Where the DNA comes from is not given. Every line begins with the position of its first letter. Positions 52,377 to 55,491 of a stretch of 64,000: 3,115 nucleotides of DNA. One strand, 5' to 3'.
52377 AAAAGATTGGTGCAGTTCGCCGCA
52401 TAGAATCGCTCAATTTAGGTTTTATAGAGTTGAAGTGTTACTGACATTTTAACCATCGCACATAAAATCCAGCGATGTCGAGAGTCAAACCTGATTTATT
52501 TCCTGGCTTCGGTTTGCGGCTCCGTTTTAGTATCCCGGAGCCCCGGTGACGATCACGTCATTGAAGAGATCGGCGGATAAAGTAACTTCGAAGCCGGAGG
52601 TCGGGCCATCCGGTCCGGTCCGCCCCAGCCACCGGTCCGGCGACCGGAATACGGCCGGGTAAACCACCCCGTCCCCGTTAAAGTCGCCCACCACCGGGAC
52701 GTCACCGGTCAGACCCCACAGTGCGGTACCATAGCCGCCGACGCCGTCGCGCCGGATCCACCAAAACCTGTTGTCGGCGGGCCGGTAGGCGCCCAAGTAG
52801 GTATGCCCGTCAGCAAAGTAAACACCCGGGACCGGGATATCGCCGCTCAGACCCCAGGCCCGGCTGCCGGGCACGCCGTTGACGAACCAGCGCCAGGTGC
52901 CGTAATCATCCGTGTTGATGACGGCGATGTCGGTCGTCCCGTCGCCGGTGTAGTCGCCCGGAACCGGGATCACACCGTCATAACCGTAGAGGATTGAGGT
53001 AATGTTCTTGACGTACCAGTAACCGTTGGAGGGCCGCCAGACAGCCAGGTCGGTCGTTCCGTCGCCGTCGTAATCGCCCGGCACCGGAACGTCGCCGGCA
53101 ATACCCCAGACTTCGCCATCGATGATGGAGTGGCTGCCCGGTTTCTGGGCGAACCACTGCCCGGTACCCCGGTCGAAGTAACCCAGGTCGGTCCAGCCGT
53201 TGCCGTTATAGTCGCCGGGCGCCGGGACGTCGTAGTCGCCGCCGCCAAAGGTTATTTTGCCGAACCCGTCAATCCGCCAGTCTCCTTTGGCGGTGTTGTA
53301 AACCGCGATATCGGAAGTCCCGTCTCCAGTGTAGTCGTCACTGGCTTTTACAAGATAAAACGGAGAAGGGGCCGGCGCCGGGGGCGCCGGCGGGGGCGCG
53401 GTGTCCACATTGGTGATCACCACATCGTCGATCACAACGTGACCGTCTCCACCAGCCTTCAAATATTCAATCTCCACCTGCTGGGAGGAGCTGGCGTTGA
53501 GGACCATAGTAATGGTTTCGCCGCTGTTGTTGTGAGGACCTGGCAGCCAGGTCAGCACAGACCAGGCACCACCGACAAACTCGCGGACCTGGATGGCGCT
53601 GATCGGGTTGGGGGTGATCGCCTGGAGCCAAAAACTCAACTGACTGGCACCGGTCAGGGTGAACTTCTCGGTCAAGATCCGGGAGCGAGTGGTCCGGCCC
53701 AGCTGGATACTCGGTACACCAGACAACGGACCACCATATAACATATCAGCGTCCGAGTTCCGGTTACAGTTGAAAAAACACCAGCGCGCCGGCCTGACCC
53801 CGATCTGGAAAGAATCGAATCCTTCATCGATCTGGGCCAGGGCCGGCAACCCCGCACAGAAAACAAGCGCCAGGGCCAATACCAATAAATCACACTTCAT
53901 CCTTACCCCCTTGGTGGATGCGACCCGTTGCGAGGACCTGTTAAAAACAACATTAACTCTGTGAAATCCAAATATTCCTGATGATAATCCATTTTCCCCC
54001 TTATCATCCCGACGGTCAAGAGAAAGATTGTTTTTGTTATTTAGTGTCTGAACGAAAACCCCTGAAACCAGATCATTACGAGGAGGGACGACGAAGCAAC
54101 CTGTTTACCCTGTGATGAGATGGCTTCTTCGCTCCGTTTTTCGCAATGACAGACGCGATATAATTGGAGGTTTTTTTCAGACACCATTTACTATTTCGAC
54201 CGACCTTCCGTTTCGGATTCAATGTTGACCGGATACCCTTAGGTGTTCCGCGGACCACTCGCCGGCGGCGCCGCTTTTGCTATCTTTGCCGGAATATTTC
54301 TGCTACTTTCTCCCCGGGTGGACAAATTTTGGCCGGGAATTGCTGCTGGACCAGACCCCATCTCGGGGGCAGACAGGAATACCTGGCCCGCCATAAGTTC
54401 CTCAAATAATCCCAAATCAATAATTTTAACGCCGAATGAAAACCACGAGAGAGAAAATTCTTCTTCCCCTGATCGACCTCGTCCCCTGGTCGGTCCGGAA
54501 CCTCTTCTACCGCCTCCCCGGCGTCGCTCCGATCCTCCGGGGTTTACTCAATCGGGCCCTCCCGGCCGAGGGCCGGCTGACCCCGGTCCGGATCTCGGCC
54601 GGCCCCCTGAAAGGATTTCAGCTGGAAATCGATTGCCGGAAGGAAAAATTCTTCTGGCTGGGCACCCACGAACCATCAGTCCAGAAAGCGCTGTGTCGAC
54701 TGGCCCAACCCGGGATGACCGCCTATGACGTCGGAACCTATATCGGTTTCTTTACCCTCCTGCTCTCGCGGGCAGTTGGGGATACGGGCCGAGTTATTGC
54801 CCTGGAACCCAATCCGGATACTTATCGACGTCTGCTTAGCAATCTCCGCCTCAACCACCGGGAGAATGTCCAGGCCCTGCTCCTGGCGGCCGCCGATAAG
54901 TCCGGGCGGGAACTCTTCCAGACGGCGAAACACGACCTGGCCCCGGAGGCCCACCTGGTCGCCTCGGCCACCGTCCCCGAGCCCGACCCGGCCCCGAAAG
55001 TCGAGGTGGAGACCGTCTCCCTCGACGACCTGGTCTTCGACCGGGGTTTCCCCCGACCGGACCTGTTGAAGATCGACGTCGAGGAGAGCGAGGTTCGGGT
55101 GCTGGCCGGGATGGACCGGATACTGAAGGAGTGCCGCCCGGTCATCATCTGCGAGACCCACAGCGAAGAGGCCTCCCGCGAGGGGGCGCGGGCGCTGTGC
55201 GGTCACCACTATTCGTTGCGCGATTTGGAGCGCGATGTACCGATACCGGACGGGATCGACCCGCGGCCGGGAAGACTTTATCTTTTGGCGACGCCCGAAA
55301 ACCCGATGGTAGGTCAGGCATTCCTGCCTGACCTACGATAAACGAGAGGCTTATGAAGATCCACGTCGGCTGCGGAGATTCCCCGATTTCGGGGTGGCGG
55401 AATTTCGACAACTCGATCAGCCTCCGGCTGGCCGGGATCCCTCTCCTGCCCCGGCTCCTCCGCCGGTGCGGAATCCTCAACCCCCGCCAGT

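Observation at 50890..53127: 304-bp block of 100% nucleotide identity between the tandem paralogs (recent gene conversion)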

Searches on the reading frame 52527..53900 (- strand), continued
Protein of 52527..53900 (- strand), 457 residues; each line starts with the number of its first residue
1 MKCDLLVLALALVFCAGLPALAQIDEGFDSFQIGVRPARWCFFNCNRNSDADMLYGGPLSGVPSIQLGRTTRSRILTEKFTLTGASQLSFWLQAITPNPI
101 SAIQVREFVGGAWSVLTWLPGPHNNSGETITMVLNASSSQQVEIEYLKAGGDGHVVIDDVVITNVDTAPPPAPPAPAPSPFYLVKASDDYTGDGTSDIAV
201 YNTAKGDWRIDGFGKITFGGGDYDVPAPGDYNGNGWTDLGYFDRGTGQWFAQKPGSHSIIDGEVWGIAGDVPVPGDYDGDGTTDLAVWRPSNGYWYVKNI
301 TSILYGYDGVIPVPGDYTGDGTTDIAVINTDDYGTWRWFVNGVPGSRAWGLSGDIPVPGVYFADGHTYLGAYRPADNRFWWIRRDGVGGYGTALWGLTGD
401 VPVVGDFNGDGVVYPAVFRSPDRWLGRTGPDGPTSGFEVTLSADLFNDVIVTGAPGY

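Call 45: fold_search(model_id=the predicted structure, library=pdb)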
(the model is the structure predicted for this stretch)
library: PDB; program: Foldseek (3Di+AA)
matches with E <= 10: 1857; with E <= 0.001: 171
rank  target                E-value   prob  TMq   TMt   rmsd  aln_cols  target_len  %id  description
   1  9oee_A                3.2e-08  1.00  0.43  0.31   5.4       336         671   20  S. griseus TUA bound UmbA4 complexes (released 2025-12-17)
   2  2v5y                  2.7e-07  1.00  0.22  0.18  33.2       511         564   10  Crystal structure of the receptor protein tyrosine phosphatase mu ectodomain (released 2007-09-11)
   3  8a1f_B                6.5e-07  1.00  0.21  0.27  26.5       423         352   12  Human PTPRK N-terminal domains MAM-Ig-FN1 (released 2023-03-15)
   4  8a1f_A                6.5e-07  1.00  0.21  0.26  26.8       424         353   13  Human PTPRK N-terminal domains MAM-Ig-FN1 (released 2023-03-15)
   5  9g8h_A                7.6e-07  1.00  0.22  0.17  18.7       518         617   12  Crystal structure of a galactose oxidase in complex with galactose (released 2025-08-06)
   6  9g43_A                1.5e-06  1.00  0.25  0.20  18.8       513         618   11  Crystal structure of a galactose oxidase from Pseudoarthrobacter siccitolerans (released 2025-07-23)
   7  1wky                  1.7e-06  1.00  0.22  0.22  11.4       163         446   13  Crystal structure of alkaline mannanase from Bacillus sp. strain JAMB-602: catalytic domain and its Carbohydrate Binding (released 2005-06-15)
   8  4gwm_B                1.9e-06  1.00  0.24  0.20  21.6       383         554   11  Crystal structure of human promeprin beta (released 2012-09-19)
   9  7auw_A                2.2e-06  1.00  0.24  0.21  21.5       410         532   11  Inhibitory complex of human meprin beta with mouse fetuin-B. (released 2021-04-14)
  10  8a28_A                3.0e-06  1.00  0.26  0.30   4.4       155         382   16  Structure of the astacin zymogen of LAST-MAM from Limulus polyphemus (released 2022-10-19)
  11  4gwn_A                3.8e-06  1.00  0.24  0.21  21.8       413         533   11  Crystal structure of human mature meprin beta (released 2012-09-19)
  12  8xmz_A                4.7e-06  1.00  0.24  0.67   3.9       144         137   11  Crystal structure of a novel porphyran-binding carbohydrate binding module (released 2024-01-17)
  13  5g56                  5.2e-06  0.97  0.15  0.10  19.4       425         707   14  THE TETRA-MODULAR CELLULOSOMAL ARABINOXYLANASE CtXyl5A STRUCTURE AS REVEALED BY X-RAY CRYSTALLOGRAPHY (released 2016-06-29)
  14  4gwm_A                8.4e-06  1.00  0.25  0.21  21.4       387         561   10  Crystal structure of human promeprin beta (released 2012-09-19)
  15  9van_B                8.8e-06  1.00  0.35  0.40   7.0       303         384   12  Cryo-EM structure of human full length KICSTOR complex (state 2) (released 2025-11-12)
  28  4up4_A                1.9e-05  1.00  0.36  0.40   7.9       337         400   14  Structure of the recombinant lectin PVL from Psathyrella velutina in complex with GlcNAcb-D-1,3Galactoside (released 2015-01-28)
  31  4up4_B                2.9e-05  1.00  0.38  0.42   6.8       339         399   14  Structure of the recombinant lectin PVL from Psathyrella velutina in complex with GlcNAcb-D-1,3Galactoside (released 2015-01-28)
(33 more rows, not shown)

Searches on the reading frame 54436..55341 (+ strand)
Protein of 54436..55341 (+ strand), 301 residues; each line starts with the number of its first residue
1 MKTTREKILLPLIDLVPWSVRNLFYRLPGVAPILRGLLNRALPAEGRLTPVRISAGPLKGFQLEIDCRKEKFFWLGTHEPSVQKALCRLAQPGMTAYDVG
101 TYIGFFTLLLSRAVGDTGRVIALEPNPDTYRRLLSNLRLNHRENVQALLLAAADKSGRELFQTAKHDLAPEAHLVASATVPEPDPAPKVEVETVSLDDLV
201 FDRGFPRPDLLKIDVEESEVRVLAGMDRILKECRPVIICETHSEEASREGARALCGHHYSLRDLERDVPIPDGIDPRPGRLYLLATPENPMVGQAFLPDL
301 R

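Call 48: search_protein_families(library=pfam, proteins=[window:54436-55341:+], max_evalue=0.00001)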
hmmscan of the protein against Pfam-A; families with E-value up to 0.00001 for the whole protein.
window:54436-55341:+ (301 aa): 2 families
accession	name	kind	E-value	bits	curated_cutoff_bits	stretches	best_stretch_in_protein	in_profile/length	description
PF05050.19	Methyltransf_21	-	6.2e-25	88.7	22.7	1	98-250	1-156/173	Methyltransferase FkbM domain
PF02475.24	TRM5-TYW2_MTfase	-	6.1e-06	26.7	28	1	83-147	27-90/164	TRM5/TYW2 methyltransferase domain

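Call 55: find_encoding_contigs(protein=window:54436-55341:+, flank=6000, max_places=8)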
Protein window:54436-55341:+ (301 aa): 3 contigs read that carry it; 3 places shown.
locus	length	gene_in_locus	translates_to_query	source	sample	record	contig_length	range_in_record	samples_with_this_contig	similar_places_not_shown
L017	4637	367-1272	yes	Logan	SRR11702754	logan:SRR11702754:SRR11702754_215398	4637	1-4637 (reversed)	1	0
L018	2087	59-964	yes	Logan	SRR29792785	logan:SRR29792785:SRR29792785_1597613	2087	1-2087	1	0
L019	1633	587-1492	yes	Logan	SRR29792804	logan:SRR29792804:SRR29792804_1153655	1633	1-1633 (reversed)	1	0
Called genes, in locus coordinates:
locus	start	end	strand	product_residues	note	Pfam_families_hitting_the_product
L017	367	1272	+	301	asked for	PF02475:TRM5-TYW2_MTfase (weak), PF05050:Methyltransf_21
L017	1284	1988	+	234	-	PF08241:Methyltransf_11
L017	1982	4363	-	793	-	PF06739:SBBP (weak), PF01839:FG-GAP (faint), PF06739:SBBP, PF13517:FG-GAP_3 (weak)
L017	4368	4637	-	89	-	?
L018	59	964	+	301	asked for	PF02475:TRM5-TYW2_MTfase (weak), PF05050:Methyltransf_21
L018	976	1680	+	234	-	PF08241:Methyltransf_11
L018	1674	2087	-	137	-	?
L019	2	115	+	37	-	?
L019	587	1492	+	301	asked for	PF02475:TRM5-TYW2_MTfase (weak), PF05050:Methyltransf_21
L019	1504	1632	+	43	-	?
